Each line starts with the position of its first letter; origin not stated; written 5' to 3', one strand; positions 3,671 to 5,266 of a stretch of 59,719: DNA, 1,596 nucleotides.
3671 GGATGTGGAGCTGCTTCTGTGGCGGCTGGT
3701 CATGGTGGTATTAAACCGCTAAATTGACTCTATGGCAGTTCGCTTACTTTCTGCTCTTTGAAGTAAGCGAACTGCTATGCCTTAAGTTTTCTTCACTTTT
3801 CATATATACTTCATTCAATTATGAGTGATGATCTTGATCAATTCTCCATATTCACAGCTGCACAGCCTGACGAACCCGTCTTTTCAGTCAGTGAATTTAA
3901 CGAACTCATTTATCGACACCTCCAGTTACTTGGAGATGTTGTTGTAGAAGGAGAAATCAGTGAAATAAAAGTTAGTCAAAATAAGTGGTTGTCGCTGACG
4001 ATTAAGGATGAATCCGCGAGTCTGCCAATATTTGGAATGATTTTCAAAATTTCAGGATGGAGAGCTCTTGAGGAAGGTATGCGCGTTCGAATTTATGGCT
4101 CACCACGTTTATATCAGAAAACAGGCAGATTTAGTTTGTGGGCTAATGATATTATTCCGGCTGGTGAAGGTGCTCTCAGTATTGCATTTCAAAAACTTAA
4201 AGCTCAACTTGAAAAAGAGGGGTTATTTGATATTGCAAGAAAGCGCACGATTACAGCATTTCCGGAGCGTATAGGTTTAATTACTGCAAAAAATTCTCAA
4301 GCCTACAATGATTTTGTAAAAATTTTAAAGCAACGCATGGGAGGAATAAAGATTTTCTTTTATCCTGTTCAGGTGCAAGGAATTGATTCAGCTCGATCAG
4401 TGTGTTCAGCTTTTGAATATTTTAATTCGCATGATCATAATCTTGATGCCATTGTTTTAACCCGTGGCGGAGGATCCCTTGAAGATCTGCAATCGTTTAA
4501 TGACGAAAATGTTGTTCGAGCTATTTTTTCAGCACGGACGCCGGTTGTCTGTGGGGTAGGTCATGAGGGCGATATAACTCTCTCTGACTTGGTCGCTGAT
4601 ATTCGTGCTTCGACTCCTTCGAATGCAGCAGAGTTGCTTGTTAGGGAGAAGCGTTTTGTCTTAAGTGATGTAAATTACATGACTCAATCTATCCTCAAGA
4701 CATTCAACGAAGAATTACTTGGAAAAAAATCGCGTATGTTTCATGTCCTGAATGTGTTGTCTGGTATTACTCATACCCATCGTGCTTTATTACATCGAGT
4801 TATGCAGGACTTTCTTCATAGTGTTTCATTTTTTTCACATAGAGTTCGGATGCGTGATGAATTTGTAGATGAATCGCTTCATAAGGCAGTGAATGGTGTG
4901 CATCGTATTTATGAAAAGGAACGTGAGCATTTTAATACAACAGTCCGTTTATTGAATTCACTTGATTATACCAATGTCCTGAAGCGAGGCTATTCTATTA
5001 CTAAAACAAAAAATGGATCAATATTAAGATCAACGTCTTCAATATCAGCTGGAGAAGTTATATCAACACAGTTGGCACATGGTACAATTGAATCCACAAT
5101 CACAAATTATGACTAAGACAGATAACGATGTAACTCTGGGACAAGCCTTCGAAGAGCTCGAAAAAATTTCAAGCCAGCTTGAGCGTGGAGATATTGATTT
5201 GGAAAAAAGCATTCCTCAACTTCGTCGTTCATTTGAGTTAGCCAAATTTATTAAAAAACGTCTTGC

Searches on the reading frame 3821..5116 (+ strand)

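Call 18: search_protein_families(library=pfam, proteins=[window:3821-5116:+], max_evalue=0.00001)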
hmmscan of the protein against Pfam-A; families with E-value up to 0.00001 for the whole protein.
window:3821-5116:+ (431 aa): 3 families
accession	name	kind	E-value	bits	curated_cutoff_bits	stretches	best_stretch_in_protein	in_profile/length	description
PF02601.20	Exonuc_VII_L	-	9.6e-74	249.1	35.9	1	135-425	1-314/315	Exonuclease VII, large subunit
PF13742.12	tRNA_anti_2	-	1.1e-13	51.7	27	1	21-111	1-94/95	OB-fold nucleic acid binding domain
PF01336.31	tRNA_anti-codon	-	2.6e-06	27.7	27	1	40-113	1-74/75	OB-fold nucleic acid binding domain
